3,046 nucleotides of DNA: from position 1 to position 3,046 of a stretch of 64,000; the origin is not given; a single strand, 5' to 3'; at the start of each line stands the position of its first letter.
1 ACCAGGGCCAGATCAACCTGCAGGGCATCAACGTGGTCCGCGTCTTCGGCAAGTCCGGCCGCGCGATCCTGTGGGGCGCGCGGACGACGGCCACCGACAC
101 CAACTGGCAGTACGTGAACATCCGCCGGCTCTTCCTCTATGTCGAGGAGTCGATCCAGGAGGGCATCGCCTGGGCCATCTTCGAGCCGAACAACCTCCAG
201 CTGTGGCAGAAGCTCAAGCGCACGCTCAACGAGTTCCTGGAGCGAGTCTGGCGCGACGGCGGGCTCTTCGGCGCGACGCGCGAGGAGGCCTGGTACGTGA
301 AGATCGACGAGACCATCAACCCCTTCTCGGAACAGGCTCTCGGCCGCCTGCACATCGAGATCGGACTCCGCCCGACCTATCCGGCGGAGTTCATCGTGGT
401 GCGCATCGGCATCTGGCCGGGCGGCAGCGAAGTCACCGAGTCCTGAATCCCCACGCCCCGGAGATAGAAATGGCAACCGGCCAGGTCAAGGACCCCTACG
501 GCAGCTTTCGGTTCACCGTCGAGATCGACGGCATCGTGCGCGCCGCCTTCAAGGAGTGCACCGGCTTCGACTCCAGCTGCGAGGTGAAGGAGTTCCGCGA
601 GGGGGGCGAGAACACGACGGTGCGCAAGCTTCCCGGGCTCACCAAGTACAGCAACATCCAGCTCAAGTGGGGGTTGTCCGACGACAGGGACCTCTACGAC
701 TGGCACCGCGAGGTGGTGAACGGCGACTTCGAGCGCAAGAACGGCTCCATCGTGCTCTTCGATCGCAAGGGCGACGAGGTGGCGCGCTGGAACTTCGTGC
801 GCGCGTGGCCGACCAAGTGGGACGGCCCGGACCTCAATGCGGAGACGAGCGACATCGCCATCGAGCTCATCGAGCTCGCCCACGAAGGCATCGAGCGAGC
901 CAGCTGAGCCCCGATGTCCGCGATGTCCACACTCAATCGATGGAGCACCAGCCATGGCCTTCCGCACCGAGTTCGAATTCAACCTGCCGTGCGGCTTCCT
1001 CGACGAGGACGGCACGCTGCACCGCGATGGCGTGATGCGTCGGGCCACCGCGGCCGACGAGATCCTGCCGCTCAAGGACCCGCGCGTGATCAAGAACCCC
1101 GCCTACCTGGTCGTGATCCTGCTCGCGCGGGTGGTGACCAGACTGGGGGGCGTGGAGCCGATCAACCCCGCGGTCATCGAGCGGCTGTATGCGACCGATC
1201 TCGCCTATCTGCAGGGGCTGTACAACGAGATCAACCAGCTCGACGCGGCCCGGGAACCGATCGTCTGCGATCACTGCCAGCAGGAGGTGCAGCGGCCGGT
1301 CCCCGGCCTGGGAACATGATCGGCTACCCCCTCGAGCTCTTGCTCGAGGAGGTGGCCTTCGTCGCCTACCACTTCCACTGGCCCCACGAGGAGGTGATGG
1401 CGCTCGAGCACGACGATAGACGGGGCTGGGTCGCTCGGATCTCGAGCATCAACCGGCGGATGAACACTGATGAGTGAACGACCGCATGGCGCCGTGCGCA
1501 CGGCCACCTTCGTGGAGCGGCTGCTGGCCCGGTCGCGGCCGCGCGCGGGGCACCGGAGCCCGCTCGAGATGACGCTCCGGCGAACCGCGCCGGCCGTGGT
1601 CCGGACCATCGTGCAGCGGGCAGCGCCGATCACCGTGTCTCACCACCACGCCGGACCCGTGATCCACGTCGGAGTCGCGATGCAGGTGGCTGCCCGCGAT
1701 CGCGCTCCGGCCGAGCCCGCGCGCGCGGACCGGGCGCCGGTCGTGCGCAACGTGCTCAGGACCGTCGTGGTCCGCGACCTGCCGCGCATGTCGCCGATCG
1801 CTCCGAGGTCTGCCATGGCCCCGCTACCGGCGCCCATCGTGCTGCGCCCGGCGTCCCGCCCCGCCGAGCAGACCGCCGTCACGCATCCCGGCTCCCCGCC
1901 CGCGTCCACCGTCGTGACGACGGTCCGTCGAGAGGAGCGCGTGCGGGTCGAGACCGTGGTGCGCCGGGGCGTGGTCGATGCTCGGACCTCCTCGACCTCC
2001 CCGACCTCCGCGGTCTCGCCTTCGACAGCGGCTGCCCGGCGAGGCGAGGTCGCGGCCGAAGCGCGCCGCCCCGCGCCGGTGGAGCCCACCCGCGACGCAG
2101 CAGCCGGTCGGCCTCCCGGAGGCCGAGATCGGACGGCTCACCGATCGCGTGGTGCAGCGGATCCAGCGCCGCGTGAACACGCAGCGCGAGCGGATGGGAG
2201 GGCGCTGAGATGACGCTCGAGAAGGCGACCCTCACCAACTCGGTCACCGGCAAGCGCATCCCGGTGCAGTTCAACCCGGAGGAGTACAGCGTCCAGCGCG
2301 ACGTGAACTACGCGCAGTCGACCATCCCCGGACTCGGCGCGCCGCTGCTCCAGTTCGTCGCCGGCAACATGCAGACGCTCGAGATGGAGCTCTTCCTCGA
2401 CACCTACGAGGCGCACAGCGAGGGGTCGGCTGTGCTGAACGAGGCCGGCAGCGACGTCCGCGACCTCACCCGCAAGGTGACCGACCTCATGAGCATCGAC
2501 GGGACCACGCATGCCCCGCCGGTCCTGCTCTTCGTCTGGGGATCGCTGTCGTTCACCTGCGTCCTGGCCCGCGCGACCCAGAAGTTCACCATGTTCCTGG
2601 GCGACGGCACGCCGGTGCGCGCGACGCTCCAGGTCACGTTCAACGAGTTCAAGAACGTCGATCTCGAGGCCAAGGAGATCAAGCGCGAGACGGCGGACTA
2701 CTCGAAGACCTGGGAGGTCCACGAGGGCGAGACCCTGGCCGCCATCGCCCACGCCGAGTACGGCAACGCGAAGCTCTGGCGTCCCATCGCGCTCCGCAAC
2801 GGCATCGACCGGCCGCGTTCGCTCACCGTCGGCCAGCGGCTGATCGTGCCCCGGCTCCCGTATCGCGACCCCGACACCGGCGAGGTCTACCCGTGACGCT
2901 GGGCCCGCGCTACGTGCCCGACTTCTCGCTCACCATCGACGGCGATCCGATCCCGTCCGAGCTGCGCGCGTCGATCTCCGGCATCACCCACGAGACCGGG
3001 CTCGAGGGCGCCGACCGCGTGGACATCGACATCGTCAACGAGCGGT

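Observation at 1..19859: Near-complete extracellular contractile injection system (eCIS/phage-tail-like) operon with P2-like internal organisation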

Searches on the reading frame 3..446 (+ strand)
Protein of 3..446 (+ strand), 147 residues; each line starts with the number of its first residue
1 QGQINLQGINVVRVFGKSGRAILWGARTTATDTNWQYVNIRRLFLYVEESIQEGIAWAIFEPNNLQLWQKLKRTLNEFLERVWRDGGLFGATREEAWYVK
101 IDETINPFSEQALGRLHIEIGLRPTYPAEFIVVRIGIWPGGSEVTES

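Call 7: search_protein_families(library=pfam, proteins=[window:3-446:+], max_evalue=0.01)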
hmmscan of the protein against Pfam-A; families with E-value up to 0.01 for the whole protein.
window:3-446:+ (147 aa): 1 family
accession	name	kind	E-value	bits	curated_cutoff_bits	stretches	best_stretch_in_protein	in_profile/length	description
PF17482.7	Phage_sheath_1C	-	8.5e-16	58.3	26.9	1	31-135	2-101/104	Phage tail sheath C-terminal domain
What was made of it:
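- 3..446 (+): 3' end of the sheath gene, cut by the window start. PF17482 Phage_sheath_1C, E 8.5e-16 (call 7).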

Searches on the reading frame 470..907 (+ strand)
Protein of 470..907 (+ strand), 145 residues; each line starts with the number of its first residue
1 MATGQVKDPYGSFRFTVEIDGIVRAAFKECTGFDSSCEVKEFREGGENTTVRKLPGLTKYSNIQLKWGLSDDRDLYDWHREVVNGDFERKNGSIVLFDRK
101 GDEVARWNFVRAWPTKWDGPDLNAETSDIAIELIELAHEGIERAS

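Call 7: search_protein_families(library=pfam, proteins=[window:470-907:+], max_evalue=0.01)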
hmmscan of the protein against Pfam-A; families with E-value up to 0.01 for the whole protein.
window:470-907:+ (145 aa): 1 family
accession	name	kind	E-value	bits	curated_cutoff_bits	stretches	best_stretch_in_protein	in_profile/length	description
PF06841.18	Phage_T4_gp19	-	1.5e-48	164.4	28.2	1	12-142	2-134/134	T4-like virus tail tube protein gp19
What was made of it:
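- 470..907 (+): Inner tube protein (gp19/Cis1-like). PF06841, E 1.5e-48 (call 7).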

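Call 13: find_encoding_contigs(protein=window:470-907:+, flank=10000, max_places=6)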
Protein window:470-907:+ (145 aa): 3 contigs read that carry it; 3 places shown.
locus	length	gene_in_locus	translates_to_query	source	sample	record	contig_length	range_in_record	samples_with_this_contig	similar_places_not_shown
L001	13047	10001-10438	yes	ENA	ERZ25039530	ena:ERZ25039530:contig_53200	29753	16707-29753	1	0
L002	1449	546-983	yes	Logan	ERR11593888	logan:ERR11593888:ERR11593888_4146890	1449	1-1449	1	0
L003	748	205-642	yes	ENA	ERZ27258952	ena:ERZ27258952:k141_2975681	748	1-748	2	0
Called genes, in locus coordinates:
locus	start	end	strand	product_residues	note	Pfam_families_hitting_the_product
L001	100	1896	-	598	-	-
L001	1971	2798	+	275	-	PF00561:Abhydrolase_1, PF12697:Abhydrolase_6, PF12146:Hydrolase_4 (weak)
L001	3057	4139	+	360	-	PF00158:Sigma54_activat, PF14532:Sigma54_activ_2, PF07728:AAA_5, PF25601:AAA_lid_14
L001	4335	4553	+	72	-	-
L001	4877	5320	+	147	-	PF22977:WHD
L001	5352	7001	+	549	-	PF00004:AAA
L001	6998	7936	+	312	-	PF14065:Pvc16_N, PF13620:CarboxypepD_reg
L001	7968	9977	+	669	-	PF04984:Phage_sheath_1, PF17482:Phage_sheath_1C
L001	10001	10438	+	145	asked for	PF06841:Phage_T4_gp19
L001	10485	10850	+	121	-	-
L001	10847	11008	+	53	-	PF20546:DUF6760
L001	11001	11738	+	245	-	-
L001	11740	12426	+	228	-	PF19266:CIS_tube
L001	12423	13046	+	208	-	?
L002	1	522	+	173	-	?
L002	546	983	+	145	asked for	PF06841:Phage_T4_gp19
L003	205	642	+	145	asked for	PF06841:Phage_T4_gp19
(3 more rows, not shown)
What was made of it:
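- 470..907 (+): An identical protein is found on three metagenome contigs (call 13).
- The cluster sits beside a sigma-54 enhancer-binding protein (call 13), a regulator class much used in myxobacterial development (own knowledge). Cap and AAA+ ATPase of the eCIS type are present (call 13).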

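Call 95: search_solved_structures(query=L001:7968-9977:+, max_evalue=0.00001)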
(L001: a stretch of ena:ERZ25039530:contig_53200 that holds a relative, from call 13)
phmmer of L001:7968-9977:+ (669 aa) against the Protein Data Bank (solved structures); distinct sequences matched with E-value up to 0.00001: 17.
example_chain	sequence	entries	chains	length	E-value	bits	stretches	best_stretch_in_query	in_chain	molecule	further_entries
8bky_A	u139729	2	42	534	3e-90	306.6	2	300-666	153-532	Phage tail sheath protein | Phage tail sheath family protein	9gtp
8bl4_V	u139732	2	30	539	9.3e-88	298.4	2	300-666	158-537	Phage tail sheath family protein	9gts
9ezm_A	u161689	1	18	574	7.3e-83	282.2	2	358-657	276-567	Phage tail sheath protein FI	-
6j0b_A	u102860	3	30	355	4.5e-49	170.5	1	392-656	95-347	Pvc2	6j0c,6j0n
9qgl_2A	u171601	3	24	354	2.8e-45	158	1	392-656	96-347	Phage tail sheath family protein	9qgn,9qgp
6rao_C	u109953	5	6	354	9.6e-43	149.6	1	426-656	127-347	Afp2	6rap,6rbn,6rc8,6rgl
7b5h_AO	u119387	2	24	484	5.8e-40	140.4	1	470-657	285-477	All3325 protein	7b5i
9qgl_3A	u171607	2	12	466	2.3e-39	138.5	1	477-656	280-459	Phage tail sheath family protein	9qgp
6rao_D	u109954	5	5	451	1.8e-38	135.6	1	476-656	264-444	Afp3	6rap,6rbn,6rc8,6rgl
6j0n_t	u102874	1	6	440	2.7e-35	125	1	477-656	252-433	Pvc3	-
9r9h_T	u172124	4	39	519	3.3e-35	124.7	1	479-655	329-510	Phage tail sheath family protein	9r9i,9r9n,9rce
7adz_2A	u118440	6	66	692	3.6e-35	124.6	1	477-657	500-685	Putative phage tail sheath protein FI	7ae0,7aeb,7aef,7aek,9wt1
9qgl_4A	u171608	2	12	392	3.9e-30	108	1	452-656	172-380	Phage tail sheath family protein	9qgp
6j0n_V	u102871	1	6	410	3.2e-26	95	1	477-656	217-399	Pvc4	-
6rao_E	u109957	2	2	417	5.5e-24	87.7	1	405-657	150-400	Afp4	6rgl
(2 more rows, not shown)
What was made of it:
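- On eCIS superfamily (Afp/PVC-like contractile injection systems): Full sheath on contig_53200 (calls 13, 95).
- Sheath: 8bky/9gtp, E 3e-90 (call 95).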

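Call 100: search_protein_families(library=phrogs, proteins=[L001:4335-4553:+, L001:4877-5320:+], max_evalue=0.01)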
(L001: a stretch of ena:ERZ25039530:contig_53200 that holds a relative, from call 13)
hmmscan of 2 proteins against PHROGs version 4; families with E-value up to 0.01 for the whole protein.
L001:4335-4553:+ (72 aa): 0 families

L001:4877-5320:+ (147 aa): 0 families

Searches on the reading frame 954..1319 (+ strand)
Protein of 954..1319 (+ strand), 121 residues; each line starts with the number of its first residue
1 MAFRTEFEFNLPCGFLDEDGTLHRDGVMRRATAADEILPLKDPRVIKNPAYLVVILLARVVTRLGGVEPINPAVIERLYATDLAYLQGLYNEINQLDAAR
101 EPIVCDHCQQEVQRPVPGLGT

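Call 7: search_protein_families(library=pfam, proteins=[window:954-1319:+], max_evalue=0.01)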
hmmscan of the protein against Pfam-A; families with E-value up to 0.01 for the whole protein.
window:954-1319:+ (121 aa): 0 families

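Call 27: search_protein_families(library=ncbifam, proteins=[window:954-1319:+], max_evalue=0.01)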
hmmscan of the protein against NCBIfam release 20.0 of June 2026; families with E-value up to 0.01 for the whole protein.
window:954-1319:+ (121 aa): 0 families

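Call 36: search_solved_structures(query=window:954-1319:+, max_evalue=10)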
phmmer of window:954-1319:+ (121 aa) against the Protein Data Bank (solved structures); distinct sequences matched with E-value up to 10: 0.

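Call 55: search_protein_families(library=pfam, proteins=[window:954-1319:+], max_evalue=10)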
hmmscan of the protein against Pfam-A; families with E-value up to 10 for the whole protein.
window:954-1319:+ (121 aa): 1 family
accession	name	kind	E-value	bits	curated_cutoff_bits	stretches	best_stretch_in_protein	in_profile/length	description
PF23746.1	Gp41_Mu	-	0.041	14.4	27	1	45-98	45-99/107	Tail assembly protein gp41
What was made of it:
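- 954..1319 (+): Tail assembly chaperone-like protein (121 aa). Weak Pfam match to Gp41_Mu, E 0.04 (call 55).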

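Call 100: search_protein_families(library=phrogs, proteins=[window:954-1319:+], max_evalue=0.01)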
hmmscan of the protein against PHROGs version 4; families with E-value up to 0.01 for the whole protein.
window:954-1319:+ (121 aa): 1 family
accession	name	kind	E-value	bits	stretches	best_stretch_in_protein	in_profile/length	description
phrog_508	-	tail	2.1e-08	34.9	1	7-100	25-127/155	tail assembly chaperone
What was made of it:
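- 954..1319 (+): phrog_508 'tail assembly chaperone', E 2.1e-8 (call 100).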

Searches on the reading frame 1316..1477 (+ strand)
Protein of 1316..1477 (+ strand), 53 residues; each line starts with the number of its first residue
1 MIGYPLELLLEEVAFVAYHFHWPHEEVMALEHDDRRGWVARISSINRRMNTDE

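Call 7: search_protein_families(library=pfam, proteins=[window:1316-1477:+], max_evalue=0.01)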
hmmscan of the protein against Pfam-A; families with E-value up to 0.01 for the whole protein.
window:1316-1477:+ (53 aa): 1 family
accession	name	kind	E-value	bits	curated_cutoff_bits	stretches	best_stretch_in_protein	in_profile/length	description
PF20546.3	DUF6760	-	2.9e-17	62.9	27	1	6-51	7-52/89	Family of unknown function (DUF6760)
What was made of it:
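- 1316..1477 (+): DUF6760 small protein (53 aa), overlapping the chaperone gene by 4 nt in its -1 frame. PF20546, E 2.9e-17 (call 7).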

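Call 99: search_solved_structures(query=window:1316-1477:+, max_evalue=10, show_alignments=1)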
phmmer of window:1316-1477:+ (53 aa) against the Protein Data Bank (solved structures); distinct sequences matched with E-value up to 10: 0.

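Call 100: search_protein_families(library=phrogs, proteins=[window:1316-1477:+], max_evalue=0.01)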
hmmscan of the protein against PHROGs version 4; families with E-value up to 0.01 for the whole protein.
window:1316-1477:+ (53 aa): 0 families

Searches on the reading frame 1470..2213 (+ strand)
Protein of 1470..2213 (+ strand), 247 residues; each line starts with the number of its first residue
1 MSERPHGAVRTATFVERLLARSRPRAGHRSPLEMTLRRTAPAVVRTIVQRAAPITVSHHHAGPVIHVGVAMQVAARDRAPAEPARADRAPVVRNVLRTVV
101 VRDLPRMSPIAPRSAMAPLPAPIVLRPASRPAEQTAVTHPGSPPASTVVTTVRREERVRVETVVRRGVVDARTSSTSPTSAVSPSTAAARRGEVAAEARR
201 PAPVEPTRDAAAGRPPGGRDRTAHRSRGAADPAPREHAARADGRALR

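Call 7: search_protein_families(library=pfam, proteins=[window:1470-2213:+], max_evalue=0.01)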
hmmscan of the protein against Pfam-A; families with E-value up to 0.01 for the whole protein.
window:1470-2213:+ (247 aa): 0 families

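Call 27: search_protein_families(library=ncbifam, proteins=[window:1470-2213:+], max_evalue=0.01)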
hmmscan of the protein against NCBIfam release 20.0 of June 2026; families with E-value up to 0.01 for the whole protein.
window:1470-2213:+ (247 aa): 0 families

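Call 55: search_protein_families(library=pfam, proteins=[window:1470-2213:+], max_evalue=10)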
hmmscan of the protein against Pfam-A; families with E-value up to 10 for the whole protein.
window:1470-2213:+ (247 aa): 0 families

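Call 100: search_protein_families(library=phrogs, proteins=[window:1470-2213:+], max_evalue=0.01)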
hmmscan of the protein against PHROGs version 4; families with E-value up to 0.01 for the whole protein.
window:1470-2213:+ (247 aa): 0 families
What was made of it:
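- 1470..2213 (+): Arg/Ala/Pro/Val-rich 247-aa protein at the position of a tape measure; role unassigned. No hit in Pfam, NCBIfam or PHROGs (calls 7, 27, 55, 100).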

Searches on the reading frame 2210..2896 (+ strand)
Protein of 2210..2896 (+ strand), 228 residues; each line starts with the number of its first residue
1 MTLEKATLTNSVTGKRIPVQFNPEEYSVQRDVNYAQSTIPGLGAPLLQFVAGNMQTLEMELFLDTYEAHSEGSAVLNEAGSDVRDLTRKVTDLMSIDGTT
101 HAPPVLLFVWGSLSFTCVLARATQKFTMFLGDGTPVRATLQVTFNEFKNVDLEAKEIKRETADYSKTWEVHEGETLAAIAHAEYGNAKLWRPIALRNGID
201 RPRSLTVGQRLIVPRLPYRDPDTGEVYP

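Call 7: search_protein_families(library=pfam, proteins=[window:2210-2896:+], max_evalue=0.01)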
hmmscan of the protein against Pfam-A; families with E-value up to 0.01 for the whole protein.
window:2210-2896:+ (228 aa): 2 families
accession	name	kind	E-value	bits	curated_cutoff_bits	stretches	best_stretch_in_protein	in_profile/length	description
PF19266.4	CIS_tube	-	1.7e-38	132.3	27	1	11-154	17-157/158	Contractile injection system tube protein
PF01476.26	LysM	-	0.0014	18.9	20.9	0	170-214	3-43/43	LysM domain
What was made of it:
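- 2210..2896 (+): Tube initiator with LysM domain (Cis7/Afp7-like). LysM is below cutoff, E 1.4e-3 (call 7).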

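Call 49: search_solved_structures(query=window:2210-2896:+, max_evalue=0.1)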
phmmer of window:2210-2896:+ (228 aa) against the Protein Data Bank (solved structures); distinct sequences matched with E-value up to 0.1: 10.
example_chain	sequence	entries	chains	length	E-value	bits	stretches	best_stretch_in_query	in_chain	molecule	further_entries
7aeb_M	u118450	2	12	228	1.3e-19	74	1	17-216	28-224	LysM domain-containing protein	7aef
9gtp_P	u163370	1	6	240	3.9e-19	72.4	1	15-215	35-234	LysM domain-containing protein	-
7b5h_AK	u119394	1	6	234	2.2e-14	56.8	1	19-215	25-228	All3321 protein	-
9rce_H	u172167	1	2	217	9.1e-11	45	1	41-216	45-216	Peptidoglycan-binding protein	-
8kea_P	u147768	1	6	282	0.00011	25.2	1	20-171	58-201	tube initiator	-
9qgl_7A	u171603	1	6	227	0.016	18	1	90-211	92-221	Contractile injection system tube protein N-terminal domain-containing protein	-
7pvc_A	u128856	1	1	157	0.032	17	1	147-214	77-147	Potassium binding protein Kbp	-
5jcd_A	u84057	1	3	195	0.039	16.8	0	167-214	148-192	Chitin elicitor-binding protein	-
8zex_A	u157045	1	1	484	0.076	15.8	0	152-215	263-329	HaloKbp1a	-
5jce_A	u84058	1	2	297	0.088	15.6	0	167-215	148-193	Chitin elicitor-binding protein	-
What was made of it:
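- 2210..2896 (+): PDB 7aeb_M, 9gtp_P and 7b5h_AK match over residues 15-216, E 1e-19 to 2e-14 (call 49).
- Initiator: 7aeb_M and 9gtp_P (call 49).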
